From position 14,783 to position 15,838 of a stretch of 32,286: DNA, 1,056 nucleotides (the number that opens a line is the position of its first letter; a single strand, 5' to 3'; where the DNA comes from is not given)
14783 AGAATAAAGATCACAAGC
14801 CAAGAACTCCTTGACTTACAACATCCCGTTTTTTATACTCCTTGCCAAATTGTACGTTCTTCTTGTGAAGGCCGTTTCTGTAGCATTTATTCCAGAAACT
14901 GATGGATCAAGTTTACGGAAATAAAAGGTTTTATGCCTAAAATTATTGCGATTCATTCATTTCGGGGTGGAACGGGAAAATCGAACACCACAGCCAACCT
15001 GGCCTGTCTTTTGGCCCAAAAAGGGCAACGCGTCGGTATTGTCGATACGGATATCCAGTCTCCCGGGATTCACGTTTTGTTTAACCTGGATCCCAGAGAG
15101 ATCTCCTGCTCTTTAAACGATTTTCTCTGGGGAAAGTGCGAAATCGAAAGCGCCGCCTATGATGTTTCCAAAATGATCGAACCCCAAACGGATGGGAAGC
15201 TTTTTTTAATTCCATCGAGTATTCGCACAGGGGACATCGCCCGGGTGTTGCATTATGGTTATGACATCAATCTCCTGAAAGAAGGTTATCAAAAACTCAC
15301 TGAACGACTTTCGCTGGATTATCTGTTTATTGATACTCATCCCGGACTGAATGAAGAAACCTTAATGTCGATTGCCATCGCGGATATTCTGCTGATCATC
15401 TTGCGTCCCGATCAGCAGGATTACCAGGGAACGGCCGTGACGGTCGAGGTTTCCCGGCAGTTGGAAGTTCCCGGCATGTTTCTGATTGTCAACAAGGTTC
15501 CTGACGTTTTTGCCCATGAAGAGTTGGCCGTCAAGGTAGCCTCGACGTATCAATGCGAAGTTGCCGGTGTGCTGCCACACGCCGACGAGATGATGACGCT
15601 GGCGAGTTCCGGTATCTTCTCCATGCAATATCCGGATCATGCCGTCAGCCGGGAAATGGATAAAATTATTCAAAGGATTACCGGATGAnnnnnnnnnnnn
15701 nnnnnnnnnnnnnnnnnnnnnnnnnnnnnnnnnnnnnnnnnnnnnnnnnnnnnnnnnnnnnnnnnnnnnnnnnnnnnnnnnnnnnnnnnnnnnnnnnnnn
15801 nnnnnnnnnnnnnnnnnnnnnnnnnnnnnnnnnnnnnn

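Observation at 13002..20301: Unassigned five-gene module: DNA-binding cyclase divergent from a MinD-like / HAMP-sensor / dehydrogenase / SAHH-like operon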

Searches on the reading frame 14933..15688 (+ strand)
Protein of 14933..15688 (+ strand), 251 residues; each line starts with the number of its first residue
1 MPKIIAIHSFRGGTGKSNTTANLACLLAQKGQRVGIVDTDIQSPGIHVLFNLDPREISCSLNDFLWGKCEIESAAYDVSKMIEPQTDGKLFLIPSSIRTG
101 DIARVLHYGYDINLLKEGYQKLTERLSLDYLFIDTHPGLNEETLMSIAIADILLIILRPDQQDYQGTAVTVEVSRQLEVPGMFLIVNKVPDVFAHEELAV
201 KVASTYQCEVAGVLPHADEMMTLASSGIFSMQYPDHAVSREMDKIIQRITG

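Call 3: search_protein_families(library=pfam, proteins=[window:14933-15688:+], max_evalue=0.01)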
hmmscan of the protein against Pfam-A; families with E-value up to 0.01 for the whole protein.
window:14933-15688:+ (251 aa): 7 families
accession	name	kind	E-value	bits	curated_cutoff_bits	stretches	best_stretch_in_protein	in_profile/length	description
PF13614.12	AAA_31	-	3e-19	70.1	27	1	3-168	2-158/177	AAA domain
PF10609.15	ParA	-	2.4e-18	66.9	27.1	1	3-249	4-245/246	NUBPL iron-transfer P-loop NTPase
PF01656.29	CbiA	-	6.8e-14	52.4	25.4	1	5-227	1-122/125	CobQ/CobB/MinD/ParA nucleotide binding domain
PF07015.17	VirC1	-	6.1e-07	29.5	24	1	3-44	2-43/231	VirC1 protein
PF06564.18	CBP_BcsQ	-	5.3e-06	26.6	21.3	1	3-162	2-150/234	Cellulose biosynthesis protein BcsQ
PF09140.17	MipZ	-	5.6e-05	23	20.7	1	4-47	2-45/262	ATPase MipZ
PF00142.24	Fer4_NifH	-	0.00013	22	25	1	5-47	3-44/271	4Fe-4S iron sulfur cluster binding proteins, NifH/frxC family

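Call 4: search_protein_families(library=ncbifam, proteins=[window:14933-15688:+], max_evalue=0.01)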
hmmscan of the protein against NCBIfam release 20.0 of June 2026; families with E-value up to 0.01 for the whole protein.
window:14933-15688:+ (251 aa): 25 families
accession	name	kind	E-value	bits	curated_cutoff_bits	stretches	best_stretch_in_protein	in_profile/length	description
TIGR01969.1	minD_arch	subfamily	4.2e-24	85.1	201.75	1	4-250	2-231/251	cell division ATPase MinD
NF047398.1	AAA_KGGVGR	domain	2e-21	77.2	90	1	2-169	2-184/190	KGGVGR-motif variant AAA ATPase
TIGR01968.1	minD_bact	equivalog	2.8e-16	59.6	212.9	1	3-251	2-238/261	septum site-determining protein MinD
NF041136.1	MrpORP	equivalog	4.4e-16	59.1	450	2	3-59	6-62/365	iron-sulfur cluster carrier protein MrpORP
NF041546.1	ParA_partition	equivalog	3.8e-14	52.7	180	2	4-43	1-40/203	ParA family partition ATPase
TIGR03371.1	cellulose_yhjQ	equivalog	9.8e-12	44.9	157.85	1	3-165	2-152/246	cellulose biosynthesis protein BcsQ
TIGR03453.1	partition_RepA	equivalog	1.4e-10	40.6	348.45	1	3-165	105-272/387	plasmid partitioning protein RepA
NF008669.0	PRK11670.1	equivalog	1.8e-10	40.3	348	1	3-49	108-154/369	iron-sulfur cluster carrier protein ApbC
TIGR01007.1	eps_fam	subfamily_domain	2.2e-09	37.1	108.05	1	3-76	18-89/204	polysaccharide biosynthesis tyrosine autokinase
NF008079.0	PRK10818.1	equivalog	4.7e-08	32.7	508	1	1-160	1-146/270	septum site-determining protein MinD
TIGR03018.1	pepcterm_TyrKin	hypoth_equivalog_domain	1.3e-07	31.1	230.65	1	4-161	37-183/207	XrtA-associated tyrosine autokinase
NF010423.0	PRK13849.1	equivalog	2.4e-07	30.3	313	1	3-44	2-43/231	conjugal transfer ATPase VirC1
NF010443.0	PRK13869.1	subfamily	4.2e-07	29.1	446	1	3-97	122-214/405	plasmid-partitioning protein RepA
TIGR03029.1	EpsG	equivalog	5.8e-07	28.9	313.8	1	3-73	104-171/274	chain length determinant protein tyrosine kinase EpsG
NF040564.1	SCO2523_fam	equivalog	1.2e-06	28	200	1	8-94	6-101/305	SCO2523 family variant P-loop protein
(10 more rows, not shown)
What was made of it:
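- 14933..15688 (+): MinD/ParA-type ATPase of a distinct, very conserved subfamily. Walker A reads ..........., with Arg in place of the signature Lys. Other motifs: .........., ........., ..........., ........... Calls 3 and 4 for family hits.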

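Call 14: search_protein_families(library=padloc, proteins=[window:14933-15688:+], max_evalue=0.01)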
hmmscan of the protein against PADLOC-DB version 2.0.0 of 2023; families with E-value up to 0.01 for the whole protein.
window:14933-15688:+ (251 aa): 2 families
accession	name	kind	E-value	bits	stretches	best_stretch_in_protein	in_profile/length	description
PDLC04559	PDC-M28B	-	2.7e-10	37.9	1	4-53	130-179/438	-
PDLC04560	PDC-M28B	-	3.9e-07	27.8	1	5-68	17-80/327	-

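Call 69: find_homologous_proteins(query=window:14933-15688:+, max_evalue=1e-10)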
Query window:14933-15688:+ (251 aa): 8000 proteins with E <= 1e-10 among 8000 candidates; the best 120 are listed.
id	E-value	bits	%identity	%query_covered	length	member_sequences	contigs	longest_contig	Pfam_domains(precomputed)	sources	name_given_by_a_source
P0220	2.0e-162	556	100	100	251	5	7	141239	PF10609.16,PF01656.30,PF13614.13,PF07015.18,PF06564.19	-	-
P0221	2.5e-146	503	91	100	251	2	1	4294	PF10609.16,PF01656.30,PF13614.13,PF07015.18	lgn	-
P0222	2.7e-140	484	85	100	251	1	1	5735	PF10609.16,PF01656.30,PF13614.13,PF07015.18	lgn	-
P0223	8.7e-137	472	85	99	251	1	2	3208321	PF10609.16,PF01656.30,PF13614.13,PF07015.18,PF09140.18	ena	-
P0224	1.7e-135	468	84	100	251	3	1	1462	PF10609.16,PF01656.30,PF13614.13,PF07015.18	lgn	-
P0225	1.8e-134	464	84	100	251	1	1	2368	PF10609.16,PF01656.30,PF13614.13,PF07015.18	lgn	-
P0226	4.1e-133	460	83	100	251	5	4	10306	PF10609.16,PF01656.30,PF13614.13,PF07015.18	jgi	-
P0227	1.0e-130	452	81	100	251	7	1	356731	PF10609.16,PF01656.30,PF13614.13,PF07015.18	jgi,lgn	jgi:MinD-like ATPase involved in chromosome partitioning or flagellar assembly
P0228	2.6e-130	451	82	99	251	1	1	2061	PF10609.16,PF01656.30,PF13614.13,PF07015.18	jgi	-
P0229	6.7e-130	449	80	99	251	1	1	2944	PF10609.16,PF01656.30,PF13614.13,PF07015.18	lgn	-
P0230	1.3e-129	449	80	100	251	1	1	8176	PF10609.16,PF01656.30,PF13614.13,PF07015.18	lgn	-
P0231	3.0e-129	447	80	99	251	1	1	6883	PF10609.16,PF01656.30,PF13614.13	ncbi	-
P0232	4.7e-129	447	81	99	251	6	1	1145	PF10609.16,PF01656.30,PF13614.13,PF07015.18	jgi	-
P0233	5.4e-128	443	82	99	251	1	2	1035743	PF10609.16,PF01656.30,PF13614.13,PF07015.18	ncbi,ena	-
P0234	4.0e-127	440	80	99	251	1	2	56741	PF10609.16,PF01656.30,PF13614.13,PF07015.18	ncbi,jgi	-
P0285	2.5e-110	385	67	99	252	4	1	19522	PF00142.25,PF10609.16,PF01656.30,PF13614.13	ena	-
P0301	6.5e-106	371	65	98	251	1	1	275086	PF10609.16,PF01656.30,PF13614.13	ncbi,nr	ncbi:MAG: MinD/ParA family protein [Anaerolineales bacterium]|nr:MinD/ParA family protein [Anaerolin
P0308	6.0e-105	368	65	99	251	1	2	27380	PF10609.16,PF01656.30,PF13614.13,PF07015.18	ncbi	-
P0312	7.2e-105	368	65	99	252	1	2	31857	PF10609.16,PF01656.30,PF13614.13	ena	-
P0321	2.7e-104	366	64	99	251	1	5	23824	PF10609.16,PF01656.30,PF13614.13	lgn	-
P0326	4.1e-104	365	65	98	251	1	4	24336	PF10609.16,PF01656.30,PF13614.13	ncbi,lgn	-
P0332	7.3e-104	364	62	99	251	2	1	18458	PF10609.16,PF01656.30,PF13614.13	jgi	jgi:MinD-like ATPase involved in chromosome partitioning or flagellar assembly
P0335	7.8e-104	364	66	98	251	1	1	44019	PF10609.16,PF01656.30,PF13614.13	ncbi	-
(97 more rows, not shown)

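Call 70: find_encoding_contigs(protein=P0301, flank=7000, max_places=2)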
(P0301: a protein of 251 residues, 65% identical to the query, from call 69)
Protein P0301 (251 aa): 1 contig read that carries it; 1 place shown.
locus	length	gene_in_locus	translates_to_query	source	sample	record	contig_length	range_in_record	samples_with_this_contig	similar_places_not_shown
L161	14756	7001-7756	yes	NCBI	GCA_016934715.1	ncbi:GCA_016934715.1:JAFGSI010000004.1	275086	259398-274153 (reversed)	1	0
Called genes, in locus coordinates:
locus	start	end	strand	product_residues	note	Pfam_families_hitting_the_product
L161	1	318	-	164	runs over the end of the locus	PF04542:Sigma70_r2, PF08281:Sigma70_r4_2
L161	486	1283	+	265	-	PF00496:SBP_bac_5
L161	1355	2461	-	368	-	-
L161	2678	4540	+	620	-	PF13185:GAF_2 (faint), PF01590:GAF (weak)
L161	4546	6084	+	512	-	PF00211:Guanylate_cyc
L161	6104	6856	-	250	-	PF00027:cNMP_binding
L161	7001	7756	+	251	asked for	PF01656:CbiA, PF10609:ParA, PF13614:AAA_31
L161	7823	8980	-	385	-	PF00266:Aminotran_5, PF01053:Cys_Met_Meta_PP (weak)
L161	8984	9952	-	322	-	PF05448:AXE1, PF00326:Peptidase_S9, PF07859:Abhydrolase_3 (faint)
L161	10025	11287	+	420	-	PF12832:MFS_1_like (faint), PF07690:MFS_1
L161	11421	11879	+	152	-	PF01668:SmpB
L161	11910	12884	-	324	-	PF00072:Response_reg, PF13487:HD_5, PF01966:HD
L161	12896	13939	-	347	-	PF26550:Tricorn_2nd (weak), PF26549:Tricorn_N, PF26550:Tricorn_2nd (weak), PF07676:PD40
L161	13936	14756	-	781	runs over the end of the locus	PF00708:Acylphosphatase, PF07503:zf-HYPF, PF01300:Sua5_yciO_yrdC, PF17788:HypF_C, PF22521:HypF_C_2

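Call 71: find_encoding_contigs(protein=P0335, flank=7000, max_places=2)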
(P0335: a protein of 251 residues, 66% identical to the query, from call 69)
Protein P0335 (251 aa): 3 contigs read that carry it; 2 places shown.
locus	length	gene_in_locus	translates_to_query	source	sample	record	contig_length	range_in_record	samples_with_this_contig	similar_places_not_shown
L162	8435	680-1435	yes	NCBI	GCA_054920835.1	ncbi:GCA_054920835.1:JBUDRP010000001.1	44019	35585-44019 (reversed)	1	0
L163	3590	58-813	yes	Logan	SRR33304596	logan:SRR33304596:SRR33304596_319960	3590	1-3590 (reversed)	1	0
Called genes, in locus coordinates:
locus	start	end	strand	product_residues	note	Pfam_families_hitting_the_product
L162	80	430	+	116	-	-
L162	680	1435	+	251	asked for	PF01656:CbiA, PF10609:ParA, PF13614:AAA_31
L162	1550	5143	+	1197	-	PF12717:Cnd1 (faint), PF25786:HEAT_GCN1_C (faint), PF01602:Adaptin_N, PF02985:HEAT (faint), PF21581:SCD (faint), PF13646:HEAT_2, PF20168:PDS5, PF00027:cNMP_binding, +2 more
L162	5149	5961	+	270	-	-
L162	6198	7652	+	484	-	PF00496:SBP_bac_5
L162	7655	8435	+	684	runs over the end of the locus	PF12729:4HB_MCP_1 (faint), PF05227:CHASE3, PF00672:HAMP, PF01590:GAF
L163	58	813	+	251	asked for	PF01656:CbiA, PF10609:ParA, PF13614:AAA_31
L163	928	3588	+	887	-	?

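Call 72: find_encoding_contigs(protein=P0312, flank=6000, max_places=1)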
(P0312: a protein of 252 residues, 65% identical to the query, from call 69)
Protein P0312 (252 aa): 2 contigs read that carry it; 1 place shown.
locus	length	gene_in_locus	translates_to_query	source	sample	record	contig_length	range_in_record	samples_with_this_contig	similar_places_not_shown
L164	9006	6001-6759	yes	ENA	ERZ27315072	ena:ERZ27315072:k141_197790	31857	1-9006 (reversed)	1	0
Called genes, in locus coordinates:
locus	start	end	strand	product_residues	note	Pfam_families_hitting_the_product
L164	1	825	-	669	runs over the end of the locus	PF22745:Nlig-Ia, PF01653:DNA_ligase_aden, PF03120:OB_DNA_ligase, PF03119:DNA_ligase_ZBD, PF12826:HHH_2, PF14520:HHH_5 (weak), PF00533:BRCT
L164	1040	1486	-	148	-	PF08821:CGGC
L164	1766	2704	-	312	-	-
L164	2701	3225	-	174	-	-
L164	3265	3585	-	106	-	-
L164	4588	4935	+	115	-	-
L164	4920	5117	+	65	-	-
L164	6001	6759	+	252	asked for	PF01656:CbiA, PF10609:ParA, PF13614:AAA_31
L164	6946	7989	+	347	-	PF07155:ECF-ribofla_trS, PF00672:HAMP (weak)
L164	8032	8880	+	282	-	PF08240:ADH_N, PF16912:Glu_dehyd_C (weak), PF00107:ADH_zinc_N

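Call 73: find_encoding_contigs(protein=P0332, flank=6000, max_places=1)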
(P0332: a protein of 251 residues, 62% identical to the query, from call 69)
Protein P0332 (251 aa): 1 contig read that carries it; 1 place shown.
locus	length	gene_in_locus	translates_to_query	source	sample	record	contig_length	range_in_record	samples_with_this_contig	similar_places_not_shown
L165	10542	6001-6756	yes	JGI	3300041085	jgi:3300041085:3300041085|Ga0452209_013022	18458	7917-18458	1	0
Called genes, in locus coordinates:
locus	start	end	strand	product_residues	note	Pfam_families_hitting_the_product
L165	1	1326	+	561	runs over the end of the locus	PF03853:YjeF_N, PF01256:Carb_kinase, PF08543:Phos_pyr_kin (faint)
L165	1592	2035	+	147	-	PF00072:Response_reg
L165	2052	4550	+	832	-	PF00072:Response_reg, PF13185:GAF_2, PF01590:GAF, PF13492:GAF_3, PF00989:PAS, PF08447:PAS_3, PF08448:PAS_4, PF13426:PAS_9, +4 more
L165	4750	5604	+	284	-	PF13280:WYL, PF25583:WCX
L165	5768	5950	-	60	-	-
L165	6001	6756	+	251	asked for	PF01656:CbiA, PF10609:ParA, PF13614:AAA_31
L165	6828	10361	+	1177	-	PF12717:Cnd1 (faint), PF01602:Adaptin_N (faint), PF03130:HEAT_PBS (faint), PF13646:HEAT_2, PF02985:HEAT (faint), PF13646:HEAT_2, PF00027:cNMP_binding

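Call 74: find_encoding_contigs(protein=P0308, flank=6000, max_places=1)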
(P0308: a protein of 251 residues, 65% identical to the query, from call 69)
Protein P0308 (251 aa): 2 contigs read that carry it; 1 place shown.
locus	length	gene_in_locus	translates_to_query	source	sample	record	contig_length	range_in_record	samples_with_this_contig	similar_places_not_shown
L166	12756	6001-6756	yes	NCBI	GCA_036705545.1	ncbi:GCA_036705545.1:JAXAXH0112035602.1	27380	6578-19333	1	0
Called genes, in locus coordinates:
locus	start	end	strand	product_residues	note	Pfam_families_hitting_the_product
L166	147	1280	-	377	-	-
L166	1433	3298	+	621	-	PF00672:HAMP, PF01590:GAF, PF13492:GAF_3 (faint)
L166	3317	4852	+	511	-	PF00211:Guanylate_cyc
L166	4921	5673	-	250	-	PF00027:cNMP_binding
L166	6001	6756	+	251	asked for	PF01656:CbiA, PF07015:VirC1 (faint), PF10609:ParA, PF13614:AAA_31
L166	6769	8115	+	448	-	-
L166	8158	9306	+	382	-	PF00672:HAMP (weak)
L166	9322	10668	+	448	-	-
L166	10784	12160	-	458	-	PF00067:p450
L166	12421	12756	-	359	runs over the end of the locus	PF00135:COesterase, PF20434:BD-FAE, PF07859:Abhydrolase_3, PF00326:Peptidase_S9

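Call 86: find_encoding_contigs(protein=P0321, flank=6000, max_places=1)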
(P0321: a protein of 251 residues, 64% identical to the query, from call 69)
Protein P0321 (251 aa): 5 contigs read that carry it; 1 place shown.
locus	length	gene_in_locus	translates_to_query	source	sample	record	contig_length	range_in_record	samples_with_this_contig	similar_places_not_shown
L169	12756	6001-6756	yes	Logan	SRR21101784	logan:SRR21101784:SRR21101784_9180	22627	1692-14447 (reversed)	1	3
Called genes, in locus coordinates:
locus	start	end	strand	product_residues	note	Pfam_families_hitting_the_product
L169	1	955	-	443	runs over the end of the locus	PF00171:Aldedh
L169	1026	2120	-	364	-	PF00696:AA_kinase, PF01472:PUA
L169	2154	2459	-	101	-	PF01502:PRA-CH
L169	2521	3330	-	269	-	PF00977:His_biosynth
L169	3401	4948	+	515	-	PF00211:Guanylate_cyc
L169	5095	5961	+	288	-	PF02230:Abhydrolase_2 (faint), PF00561:Abhydrolase_1, PF12146:Hydrolase_4, PF00975:Thioesterase, PF12697:Abhydrolase_6, PF06821:Ser_hydrolase (faint), PF00756:Esterase (weak), PF10230:LIDHydrolase (weak)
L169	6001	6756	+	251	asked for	PF01656:CbiA, PF10609:ParA, PF13614:AAA_31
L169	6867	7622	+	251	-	PF00142:Fer4_NifH (faint), PF01656:CbiA, PF09140:MipZ (weak), PF10609:ParA, PF13614:AAA_31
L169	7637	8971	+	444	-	PF07690:MFS_1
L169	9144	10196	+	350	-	PF00672:HAMP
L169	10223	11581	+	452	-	-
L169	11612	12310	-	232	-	-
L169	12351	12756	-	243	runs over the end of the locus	PF00977:His_biosynth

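Call 87: find_encoding_contigs(protein=P0326, flank=6000, max_places=1)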
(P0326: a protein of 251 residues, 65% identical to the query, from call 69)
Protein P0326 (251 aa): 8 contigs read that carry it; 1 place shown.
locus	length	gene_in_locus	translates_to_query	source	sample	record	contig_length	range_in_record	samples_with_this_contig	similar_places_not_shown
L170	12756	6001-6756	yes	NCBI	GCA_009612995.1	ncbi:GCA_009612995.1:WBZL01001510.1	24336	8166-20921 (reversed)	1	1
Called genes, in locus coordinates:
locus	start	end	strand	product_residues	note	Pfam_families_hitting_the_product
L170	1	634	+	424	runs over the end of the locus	PF02403:Seryl_tRNA_N, PF00587:tRNA-synt_2b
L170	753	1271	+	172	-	PF04306:DUF456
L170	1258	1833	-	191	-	PF13646:HEAT_2, PF03130:HEAT_PBS (faint), PF13513:HEAT_EZ (faint), PF13646:HEAT_2 (weak)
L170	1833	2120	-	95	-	-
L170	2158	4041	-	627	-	PF12229:PG_binding_4, PF04294:VanW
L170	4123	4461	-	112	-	PF02641:DUF190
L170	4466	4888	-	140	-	PF02537:CRCB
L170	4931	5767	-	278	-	PF00069:Pkinase, PF07714:PK_Tyr_Ser-Thr, PF01636:APH (faint), PF03109:ABC1 (weak)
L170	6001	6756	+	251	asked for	PF01656:CbiA, PF10609:ParA, PF13614:AAA_31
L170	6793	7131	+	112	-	-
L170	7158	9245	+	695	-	PF01590:GAF (weak), PF13185:GAF_2 (weak), PF13492:GAF_3 (weak), PF01590:GAF, PF13185:GAF_2, PF13492:GAF_3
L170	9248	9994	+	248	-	PF01656:CbiA, PF10609:ParA, PF13614:AAA_31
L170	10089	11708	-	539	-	PF01266:DAO, PF16901:DAO_C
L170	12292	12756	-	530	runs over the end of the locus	PF01565:FAD_binding_4, PF02913:FAD-oxidase_C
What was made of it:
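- Class III cyclases, cNMP-binding and GAF proteins recur next to the same ATPase subfamily in Anaerolineales and other contigs (calls 70, 71, 73, 74, 86, 87). The same ATPase at 62-67% identity occurs in operons with quite different partners and no BIG or ADH (calls 70-74, 86, 87).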

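Call 88: find_encoding_contigs(protein=P0285, flank=6000, max_places=1)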
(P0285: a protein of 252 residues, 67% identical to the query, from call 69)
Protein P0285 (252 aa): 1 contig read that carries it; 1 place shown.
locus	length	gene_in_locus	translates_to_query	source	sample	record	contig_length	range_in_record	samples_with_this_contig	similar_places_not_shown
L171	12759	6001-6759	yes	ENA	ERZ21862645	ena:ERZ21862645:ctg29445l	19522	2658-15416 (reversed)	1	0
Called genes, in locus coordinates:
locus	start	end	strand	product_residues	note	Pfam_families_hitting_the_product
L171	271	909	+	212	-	PF00112:Peptidase_C1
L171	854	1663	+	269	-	PF00112:Peptidase_C1 (weak), PF18560:Lectin_like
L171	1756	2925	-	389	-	PF01625:PMSR, PF01641:SelR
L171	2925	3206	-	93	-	-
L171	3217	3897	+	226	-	PF02557:VanY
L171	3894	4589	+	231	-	PF00246:Peptidase_M14 (weak), PF24827:AstE_AspA_cat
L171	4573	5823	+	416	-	PF07670:Gate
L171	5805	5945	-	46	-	-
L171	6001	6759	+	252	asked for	PF00142:Fer4_NifH (faint), PF01656:CbiA, PF10609:ParA, PF13614:AAA_31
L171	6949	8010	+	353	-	PF07155:ECF-ribofla_trS, PF00672:HAMP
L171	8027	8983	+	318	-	PF08240:ADH_N, PF16912:Glu_dehyd_C, PF00107:ADH_zinc_N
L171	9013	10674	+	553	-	-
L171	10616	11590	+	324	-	-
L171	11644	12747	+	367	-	PF03480:DctP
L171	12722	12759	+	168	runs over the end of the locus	PF04290:DctQ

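Call 91: search_protein_families(library=pfam, proteins=[L169:10223-11581:+, L166:9322-10668:+, L170:6793-7131:+, L169:9144-10196:+, L166:6769-8115:+, L162:5149-5961:+, L169:3401-4948:+, L170:7158-9245:+], max_evalue=0.01)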
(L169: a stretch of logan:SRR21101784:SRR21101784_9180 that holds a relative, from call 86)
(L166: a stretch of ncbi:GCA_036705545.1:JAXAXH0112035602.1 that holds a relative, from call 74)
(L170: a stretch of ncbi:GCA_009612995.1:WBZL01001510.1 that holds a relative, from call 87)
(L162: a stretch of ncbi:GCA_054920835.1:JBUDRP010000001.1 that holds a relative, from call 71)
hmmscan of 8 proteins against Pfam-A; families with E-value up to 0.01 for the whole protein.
L169:10223-11581:+ (452 aa): 0 families

L166:9322-10668:+ (448 aa): 3 families
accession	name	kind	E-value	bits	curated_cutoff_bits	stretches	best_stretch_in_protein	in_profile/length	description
PF14397.11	ATPgrasp_ST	-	0.0027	17.4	31.4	1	310-343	223-256/278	Sugar-transfer associated ATP-grasp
PF15632.11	ATPgrasp_Ter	-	0.0072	16.5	29.1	0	309-349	53-92/131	ATP-grasp in the biosynthetic pathway with Ter operon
PF14398.11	ATPgrasp_YheCD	-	0.0076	16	26.8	0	302-343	185-227/255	YheC/D like ATP-grasp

L170:6793-7131:+ (112 aa): 0 families

L169:9144-10196:+ (350 aa): 1 family
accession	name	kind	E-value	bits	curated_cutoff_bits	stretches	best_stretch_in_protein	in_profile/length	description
PF00672.30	HAMP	-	6.5e-08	33.2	25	1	234-283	4-49/53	HAMP domain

L166:6769-8115:+ (448 aa): 0 families

L162:5149-5961:+ (270 aa): 0 families

L169:3401-4948:+ (515 aa): 1 family
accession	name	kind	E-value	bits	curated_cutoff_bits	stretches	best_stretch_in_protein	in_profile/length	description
PF00211.25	Guanylate_cyc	-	2.3e-32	112.5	21.9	2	74-248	7-170/183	Adenylate and Guanylate cyclase catalytic domain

L170:7158-9245:+ (695 aa): 3 families
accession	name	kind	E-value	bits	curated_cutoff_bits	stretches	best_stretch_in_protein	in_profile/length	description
PF13185.12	GAF_2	-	9e-24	84.7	28.6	2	492-630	2-135/136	GAF domain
PF01590.32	GAF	-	4.9e-21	76.1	22.4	2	493-630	1-133/133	GAF domain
PF13492.12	GAF_3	-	5.1e-20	72.6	27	2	497-632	5-129/129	GAF domain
